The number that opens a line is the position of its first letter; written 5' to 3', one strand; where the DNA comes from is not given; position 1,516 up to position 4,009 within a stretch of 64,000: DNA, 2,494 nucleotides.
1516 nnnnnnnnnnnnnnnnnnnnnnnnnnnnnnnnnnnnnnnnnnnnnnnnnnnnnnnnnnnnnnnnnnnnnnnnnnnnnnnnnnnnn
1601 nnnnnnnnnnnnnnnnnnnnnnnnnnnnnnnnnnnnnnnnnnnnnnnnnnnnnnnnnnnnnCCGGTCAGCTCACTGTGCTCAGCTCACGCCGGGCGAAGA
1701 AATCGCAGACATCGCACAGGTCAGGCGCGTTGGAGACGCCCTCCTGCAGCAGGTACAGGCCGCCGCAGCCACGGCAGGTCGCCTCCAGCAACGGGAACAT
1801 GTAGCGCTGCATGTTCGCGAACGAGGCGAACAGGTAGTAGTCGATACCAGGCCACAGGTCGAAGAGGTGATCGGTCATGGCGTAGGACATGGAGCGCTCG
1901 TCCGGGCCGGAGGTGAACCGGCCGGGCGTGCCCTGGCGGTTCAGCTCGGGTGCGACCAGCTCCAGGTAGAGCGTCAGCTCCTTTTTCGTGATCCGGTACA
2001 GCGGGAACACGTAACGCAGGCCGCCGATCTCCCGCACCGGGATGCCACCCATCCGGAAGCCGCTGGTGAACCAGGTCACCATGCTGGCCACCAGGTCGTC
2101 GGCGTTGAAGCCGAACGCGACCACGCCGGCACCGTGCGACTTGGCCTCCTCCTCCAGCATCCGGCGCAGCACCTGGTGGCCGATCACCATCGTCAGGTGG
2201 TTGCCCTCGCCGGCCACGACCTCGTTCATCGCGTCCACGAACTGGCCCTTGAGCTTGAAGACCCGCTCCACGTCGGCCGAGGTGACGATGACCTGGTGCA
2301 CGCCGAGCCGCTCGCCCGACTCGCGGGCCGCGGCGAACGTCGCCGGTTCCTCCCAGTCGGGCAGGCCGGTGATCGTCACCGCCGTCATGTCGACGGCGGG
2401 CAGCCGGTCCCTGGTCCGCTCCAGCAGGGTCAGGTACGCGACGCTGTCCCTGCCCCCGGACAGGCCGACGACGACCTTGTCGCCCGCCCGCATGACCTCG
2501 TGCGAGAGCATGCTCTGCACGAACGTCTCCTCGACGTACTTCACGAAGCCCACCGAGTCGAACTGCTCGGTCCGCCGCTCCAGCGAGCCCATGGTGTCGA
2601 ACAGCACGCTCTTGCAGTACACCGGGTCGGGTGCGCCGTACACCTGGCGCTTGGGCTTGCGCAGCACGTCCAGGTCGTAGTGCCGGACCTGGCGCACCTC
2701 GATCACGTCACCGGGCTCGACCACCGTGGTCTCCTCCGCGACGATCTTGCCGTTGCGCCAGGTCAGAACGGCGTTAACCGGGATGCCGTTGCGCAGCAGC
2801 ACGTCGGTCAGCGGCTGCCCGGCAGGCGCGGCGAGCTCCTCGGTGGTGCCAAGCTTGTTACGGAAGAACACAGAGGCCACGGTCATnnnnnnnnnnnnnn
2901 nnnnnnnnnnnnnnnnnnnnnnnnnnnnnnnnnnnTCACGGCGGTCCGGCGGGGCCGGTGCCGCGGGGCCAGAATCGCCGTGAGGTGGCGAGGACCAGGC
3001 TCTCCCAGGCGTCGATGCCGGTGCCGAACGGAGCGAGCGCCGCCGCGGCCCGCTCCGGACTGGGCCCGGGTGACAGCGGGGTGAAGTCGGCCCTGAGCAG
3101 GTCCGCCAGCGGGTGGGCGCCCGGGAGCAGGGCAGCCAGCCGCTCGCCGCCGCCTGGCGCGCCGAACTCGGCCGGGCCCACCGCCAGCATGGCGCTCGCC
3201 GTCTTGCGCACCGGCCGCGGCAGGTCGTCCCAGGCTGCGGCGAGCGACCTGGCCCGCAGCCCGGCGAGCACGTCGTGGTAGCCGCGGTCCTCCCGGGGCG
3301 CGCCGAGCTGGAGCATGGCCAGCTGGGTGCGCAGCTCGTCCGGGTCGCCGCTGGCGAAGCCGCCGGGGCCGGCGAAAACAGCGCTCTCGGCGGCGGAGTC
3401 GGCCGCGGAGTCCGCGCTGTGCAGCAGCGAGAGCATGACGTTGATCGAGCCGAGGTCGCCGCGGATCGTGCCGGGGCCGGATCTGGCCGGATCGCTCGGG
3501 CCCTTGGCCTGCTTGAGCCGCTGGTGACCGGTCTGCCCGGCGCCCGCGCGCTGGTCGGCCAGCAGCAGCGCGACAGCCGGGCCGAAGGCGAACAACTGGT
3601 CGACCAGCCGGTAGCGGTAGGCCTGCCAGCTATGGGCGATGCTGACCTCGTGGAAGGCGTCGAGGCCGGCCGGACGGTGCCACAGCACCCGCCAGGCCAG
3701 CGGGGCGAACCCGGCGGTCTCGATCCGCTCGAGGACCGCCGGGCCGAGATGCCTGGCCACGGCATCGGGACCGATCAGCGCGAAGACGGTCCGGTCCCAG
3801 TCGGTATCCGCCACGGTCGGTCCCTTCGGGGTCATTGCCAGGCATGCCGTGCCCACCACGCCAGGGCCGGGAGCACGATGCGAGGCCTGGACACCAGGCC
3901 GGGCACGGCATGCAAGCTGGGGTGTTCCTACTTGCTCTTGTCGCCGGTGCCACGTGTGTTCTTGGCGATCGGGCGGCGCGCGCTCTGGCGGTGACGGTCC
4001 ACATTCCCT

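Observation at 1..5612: Operon led by an unannotated 48-aa peptide gene plus four unusual enzymes: candidate new RiPP-like / peptide-nucleotide modification system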

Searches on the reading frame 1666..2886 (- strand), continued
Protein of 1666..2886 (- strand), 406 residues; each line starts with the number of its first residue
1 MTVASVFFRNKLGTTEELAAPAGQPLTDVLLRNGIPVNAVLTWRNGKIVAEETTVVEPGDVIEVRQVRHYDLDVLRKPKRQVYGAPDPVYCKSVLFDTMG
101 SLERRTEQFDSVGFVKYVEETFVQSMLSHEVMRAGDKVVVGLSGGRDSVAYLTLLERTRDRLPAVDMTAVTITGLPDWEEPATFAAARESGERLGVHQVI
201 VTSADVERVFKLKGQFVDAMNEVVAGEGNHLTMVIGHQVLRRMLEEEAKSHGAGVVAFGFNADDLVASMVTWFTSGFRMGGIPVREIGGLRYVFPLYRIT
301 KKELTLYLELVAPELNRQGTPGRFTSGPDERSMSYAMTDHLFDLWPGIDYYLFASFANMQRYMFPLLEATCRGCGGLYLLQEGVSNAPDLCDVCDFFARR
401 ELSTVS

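Call 90: find_encoding_contigs(protein=P0348, flank=7000, max_places=1)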
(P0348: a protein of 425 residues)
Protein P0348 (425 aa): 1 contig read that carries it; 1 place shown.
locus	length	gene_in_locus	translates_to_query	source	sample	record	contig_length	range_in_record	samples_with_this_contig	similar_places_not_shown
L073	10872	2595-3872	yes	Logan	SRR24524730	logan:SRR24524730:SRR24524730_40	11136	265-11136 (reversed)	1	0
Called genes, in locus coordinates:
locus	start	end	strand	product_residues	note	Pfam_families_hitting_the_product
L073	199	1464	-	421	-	PF07690:MFS_1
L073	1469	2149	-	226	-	PF13302:Acetyltransf_3, PF13420:Acetyltransf_4 (weak), PF00583:Acetyltransf_1 (weak)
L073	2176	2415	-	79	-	-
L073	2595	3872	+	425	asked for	PF01171:ATP_bind_3 (faint)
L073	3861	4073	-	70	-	-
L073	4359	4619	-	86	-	PF13560:HTH_31 (weak), PF01381:HTH_3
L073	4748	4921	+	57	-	-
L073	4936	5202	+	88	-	-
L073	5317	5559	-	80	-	-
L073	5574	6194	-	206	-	-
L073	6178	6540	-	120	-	-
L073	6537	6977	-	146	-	PF08281:Sigma70_r4_2 (faint), PF08279:HTH_11 (faint), PF13412:HTH_24 (weak), PF13518:HTH_28 (weak)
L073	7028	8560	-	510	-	PF13362:Toprim_3, PF13662:Toprim_4, PF13481:AAA_25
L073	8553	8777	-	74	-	-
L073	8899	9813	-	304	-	-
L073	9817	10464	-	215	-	PF00589:Phage_integrase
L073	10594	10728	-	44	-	-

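Call 100: search_dna_similar(query=window:1666-2886:-, collection=plasmids, mode=protein, max_rows=15, max_evalue=1e-10)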
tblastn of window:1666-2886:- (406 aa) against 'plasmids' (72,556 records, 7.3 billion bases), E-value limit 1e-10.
Records with a match: 2; places in all: 2; records where one place covers at least 80% of the query: 2.
Best place of each record, by identity: <60% 2.
By first word of the organism name: Geobacillus 1; Xenorhabdus 1.
By predicted mobility (MOB-suite, as given by PLSDB): conjugative 2.
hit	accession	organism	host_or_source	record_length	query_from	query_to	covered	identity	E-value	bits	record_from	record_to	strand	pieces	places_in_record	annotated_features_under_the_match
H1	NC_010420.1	Geobacillus stearothermophilus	geothermal site near the Baltic Sea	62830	2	397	98%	34.0%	5e-82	281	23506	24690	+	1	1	hypothetical protein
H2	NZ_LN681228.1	Xenorhabdus nematophila AN6/1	-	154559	26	352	81%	23.0%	1e-14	84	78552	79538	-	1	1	hypothetical protein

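Call 101: get_annotated_region(hit=H1, flank=7000)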
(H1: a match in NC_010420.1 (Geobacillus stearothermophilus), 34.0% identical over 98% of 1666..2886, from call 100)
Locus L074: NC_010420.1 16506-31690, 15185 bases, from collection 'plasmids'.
description: Geobacillus stearothermophilus plasmid pGS18, complete sequence
organism: Geobacillus stearothermophilus (NCBI taxid 1422)
taxonomy: Bacteria; Bacillota; Bacilli; Bacillales; Bacillaceae; Geobacillus; Geobacillus stearothermophilus
host: -; source: geothermal site near the Baltic Sea; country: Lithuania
typing (MOB-suite, as given by PLSDB): conjugative; replicon rep_cluster_349; relaxase MOBQ; mating-pair formation MPF_T
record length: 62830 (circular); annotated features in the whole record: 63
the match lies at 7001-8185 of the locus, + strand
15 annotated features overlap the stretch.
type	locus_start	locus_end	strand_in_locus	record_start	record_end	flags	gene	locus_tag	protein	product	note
CDS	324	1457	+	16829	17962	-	-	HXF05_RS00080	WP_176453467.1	DUF455 family protein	-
CDS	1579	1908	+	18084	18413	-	-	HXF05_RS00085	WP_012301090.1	transposase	GO:0006313 - DNA transposition [Evidence IEA]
CDS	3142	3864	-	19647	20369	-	-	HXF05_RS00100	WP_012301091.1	nucleotidyltransferase domain-containing protein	-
CDS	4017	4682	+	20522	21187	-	-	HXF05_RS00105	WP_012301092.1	hypothetical protein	-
CDS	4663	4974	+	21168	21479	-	-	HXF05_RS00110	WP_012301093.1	hypothetical protein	-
CDS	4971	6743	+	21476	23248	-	-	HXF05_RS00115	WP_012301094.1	class I SAM-dependent methyltransferase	GO:0032259 - methylation [Evidence IEA]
CDS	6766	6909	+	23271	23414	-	-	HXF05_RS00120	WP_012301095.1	hypothetical protein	-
CDS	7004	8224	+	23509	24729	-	-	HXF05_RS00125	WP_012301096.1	hypothetical protein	-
CDS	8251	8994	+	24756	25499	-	-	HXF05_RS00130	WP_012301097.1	phosphorylase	-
CDS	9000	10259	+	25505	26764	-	-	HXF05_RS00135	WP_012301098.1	MFS transporter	GO:0055085 - transmembrane transport [Evidence IEA]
CDS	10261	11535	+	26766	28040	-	-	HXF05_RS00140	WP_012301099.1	Clp protease N-terminal domain-containing protein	-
CDS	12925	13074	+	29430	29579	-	-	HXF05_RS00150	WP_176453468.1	hypothetical protein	-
CDS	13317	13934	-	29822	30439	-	-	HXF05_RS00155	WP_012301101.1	hypothetical protein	-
CDS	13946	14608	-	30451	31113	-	-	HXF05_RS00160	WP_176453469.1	hypothetical protein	-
CDS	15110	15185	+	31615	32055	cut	radC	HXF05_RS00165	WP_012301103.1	DNA repair protein RadC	GO:0006281 - DNA repair [Evidence IEA]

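Call 102: get_annotated_region(hit=H2, flank=7000)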
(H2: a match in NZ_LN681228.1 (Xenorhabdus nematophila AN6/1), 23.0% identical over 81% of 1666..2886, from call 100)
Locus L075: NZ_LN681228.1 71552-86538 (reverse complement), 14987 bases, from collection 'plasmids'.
description: Xenorhabdus nematophila AN6/1 plasmid II, complete sequence
organism: Xenorhabdus nematophila AN6/1 (NCBI taxid 1437823)
taxonomy: Bacteria; Pseudomonadota; Gammaproteobacteria; Enterobacterales; Morganellaceae; Xenorhabdus; Xenorhabdus nematophila; Xenorhabdus nematophila AN6/1
host: -; source: -; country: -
typing (MOB-suite, as given by PLSDB): conjugative; replicon IncC; relaxase MOBH; mating-pair formation MPF_F
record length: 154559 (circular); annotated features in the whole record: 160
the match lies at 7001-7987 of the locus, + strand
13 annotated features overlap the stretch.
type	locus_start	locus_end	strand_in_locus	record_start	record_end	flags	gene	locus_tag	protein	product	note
CDS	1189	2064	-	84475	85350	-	-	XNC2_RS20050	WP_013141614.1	DNA replication terminus site-binding protein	-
CDS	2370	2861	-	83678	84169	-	-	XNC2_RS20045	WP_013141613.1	hypothetical protein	-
CDS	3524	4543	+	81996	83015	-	-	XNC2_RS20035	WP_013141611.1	IS110 family transposase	-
CDS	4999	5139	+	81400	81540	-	-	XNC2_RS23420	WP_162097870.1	hypothetical protein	-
CDS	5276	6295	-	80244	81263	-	-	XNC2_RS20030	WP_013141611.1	IS110 family transposase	-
CDS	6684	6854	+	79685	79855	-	-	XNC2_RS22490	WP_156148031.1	hypothetical protein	-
CDS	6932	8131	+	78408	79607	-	-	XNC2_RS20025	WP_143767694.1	hypothetical protein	-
CDS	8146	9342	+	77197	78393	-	-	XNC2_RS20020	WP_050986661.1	MFS transporter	GO:0055085 - transmembrane transport [Evidence IEA]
CDS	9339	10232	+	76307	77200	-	-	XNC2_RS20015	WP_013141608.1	AAA family ATPase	-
CDS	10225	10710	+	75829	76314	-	-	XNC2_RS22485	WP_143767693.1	hypothetical protein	-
CDS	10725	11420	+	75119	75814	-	-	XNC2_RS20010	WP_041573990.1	IS6 family transposase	-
CDS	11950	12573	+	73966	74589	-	-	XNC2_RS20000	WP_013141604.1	recombinase family protein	GO:0006310 - DNA recombination [Evidence IEA]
CDS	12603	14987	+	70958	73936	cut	-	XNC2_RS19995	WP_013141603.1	Tn3 family transposase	-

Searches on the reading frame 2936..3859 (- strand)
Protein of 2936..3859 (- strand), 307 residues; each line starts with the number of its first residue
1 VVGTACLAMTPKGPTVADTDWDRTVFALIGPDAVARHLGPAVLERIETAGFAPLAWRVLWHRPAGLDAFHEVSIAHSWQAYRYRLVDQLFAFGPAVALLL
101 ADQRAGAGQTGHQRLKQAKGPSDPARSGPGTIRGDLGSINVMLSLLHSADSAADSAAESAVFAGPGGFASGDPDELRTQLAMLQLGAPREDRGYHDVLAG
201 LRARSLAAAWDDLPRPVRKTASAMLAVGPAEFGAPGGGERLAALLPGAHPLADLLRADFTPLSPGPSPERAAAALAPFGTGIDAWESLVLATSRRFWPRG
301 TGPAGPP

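Call 4: search_protein_families(library=pfam, proteins=[window:2936-3859:-], max_evalue=0.01)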
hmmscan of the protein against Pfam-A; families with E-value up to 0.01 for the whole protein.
window:2936-3859:- (307 aa): 1 family
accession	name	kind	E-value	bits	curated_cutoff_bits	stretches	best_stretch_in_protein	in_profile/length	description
PF00334.24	NDK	-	1.3e-11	45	27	1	26-162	4-129/135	Nucleoside diphosphate kinase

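Call 5: search_protein_families(library=ncbifam, proteins=[window:2936-3859:-], max_evalue=0.01)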
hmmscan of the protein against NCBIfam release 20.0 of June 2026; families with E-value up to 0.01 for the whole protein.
window:2936-3859:- (307 aa): 5 families
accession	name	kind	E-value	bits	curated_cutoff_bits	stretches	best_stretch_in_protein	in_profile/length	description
NF001908.0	PRK00668.1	equivalog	4.9e-12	45.8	155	1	25-162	6-132/141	nucleoside-diphosphate kinase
NF011112.0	PRK14540.1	equivalog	5.2e-07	29.6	202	1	25-162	5-131/135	nucleoside-diphosphate kinase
NF011113.0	PRK14541.1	equivalog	1.1e-06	28.8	255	1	26-162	5-130/140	nucleoside-diphosphate kinase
NF011116.0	PRK14545.1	equivalog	6.2e-06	26.4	217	1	24-162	5-132/139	nucleoside-diphosphate kinase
NF011114.0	PRK14542.1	equivalog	0.00013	21.6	250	1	25-162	4-130/137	nucleoside-diphosphate kinase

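Call 35: search_solved_structures(query=window:2936-3859:-, max_evalue=0.1, show_alignments=1)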
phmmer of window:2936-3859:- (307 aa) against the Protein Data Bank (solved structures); distinct sequences matched with E-value up to 0.1: 101 (the best 60 are shown).
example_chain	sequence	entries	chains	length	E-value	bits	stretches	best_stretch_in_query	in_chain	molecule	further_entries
3em1_A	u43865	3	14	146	1.5e-09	41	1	24-158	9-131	Nucleoside diphosphate kinase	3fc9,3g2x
3ddi_A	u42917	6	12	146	2.7e-09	40.1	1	24-158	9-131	Nucleoside diphosphate kinase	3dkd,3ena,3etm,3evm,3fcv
3ejm_A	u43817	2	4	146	1.2e-08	38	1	24-158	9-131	Nucleoside diphosphate kinase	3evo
3emt_A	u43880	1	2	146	2.2e-08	37.2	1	24-158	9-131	Nucleoside diphosphate kinase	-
1k44_A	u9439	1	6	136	5.6e-08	35.8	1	24-162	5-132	Nucleoside Diphosphate Kinase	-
3wx8_A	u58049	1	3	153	6.2e-08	35.7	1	23-161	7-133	Nucleoside diphosphate kinase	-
3vvt_A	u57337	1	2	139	7.4e-08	35.4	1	25-162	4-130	Nucleoside diphosphate kinase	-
3vvu_A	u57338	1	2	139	9.6e-08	35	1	25-162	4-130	Nucleoside diphosphate kinase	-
1ndl_A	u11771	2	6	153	1e-07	35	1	23-161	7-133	NUCLEOSIDE DIPHOSPHATE KINASE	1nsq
2cwk_A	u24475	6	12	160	1.2e-07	34.7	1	22-165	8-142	nucleoside-diphosphate kinase | Nucleoside diphosphate kinase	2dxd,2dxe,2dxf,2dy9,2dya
2az1_A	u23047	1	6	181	1.2e-07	34.7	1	9-159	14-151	Nucleoside diphosphate kinase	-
4ane_A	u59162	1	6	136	1.6e-07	34.3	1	24-162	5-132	NUCLEOSIDE DIPHOSPHATE KINASE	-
6qa2_A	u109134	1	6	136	1.6e-07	34.3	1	24-162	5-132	Nucleoside diphosphate kinase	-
4anc_A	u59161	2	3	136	2.2e-07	33.9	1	24-162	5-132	NUCLEOSIDE DIPHOSPHATE KINASE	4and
1nb2_A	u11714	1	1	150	2.8e-07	33.5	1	25-174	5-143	Nucleoside Diphosphate Kinase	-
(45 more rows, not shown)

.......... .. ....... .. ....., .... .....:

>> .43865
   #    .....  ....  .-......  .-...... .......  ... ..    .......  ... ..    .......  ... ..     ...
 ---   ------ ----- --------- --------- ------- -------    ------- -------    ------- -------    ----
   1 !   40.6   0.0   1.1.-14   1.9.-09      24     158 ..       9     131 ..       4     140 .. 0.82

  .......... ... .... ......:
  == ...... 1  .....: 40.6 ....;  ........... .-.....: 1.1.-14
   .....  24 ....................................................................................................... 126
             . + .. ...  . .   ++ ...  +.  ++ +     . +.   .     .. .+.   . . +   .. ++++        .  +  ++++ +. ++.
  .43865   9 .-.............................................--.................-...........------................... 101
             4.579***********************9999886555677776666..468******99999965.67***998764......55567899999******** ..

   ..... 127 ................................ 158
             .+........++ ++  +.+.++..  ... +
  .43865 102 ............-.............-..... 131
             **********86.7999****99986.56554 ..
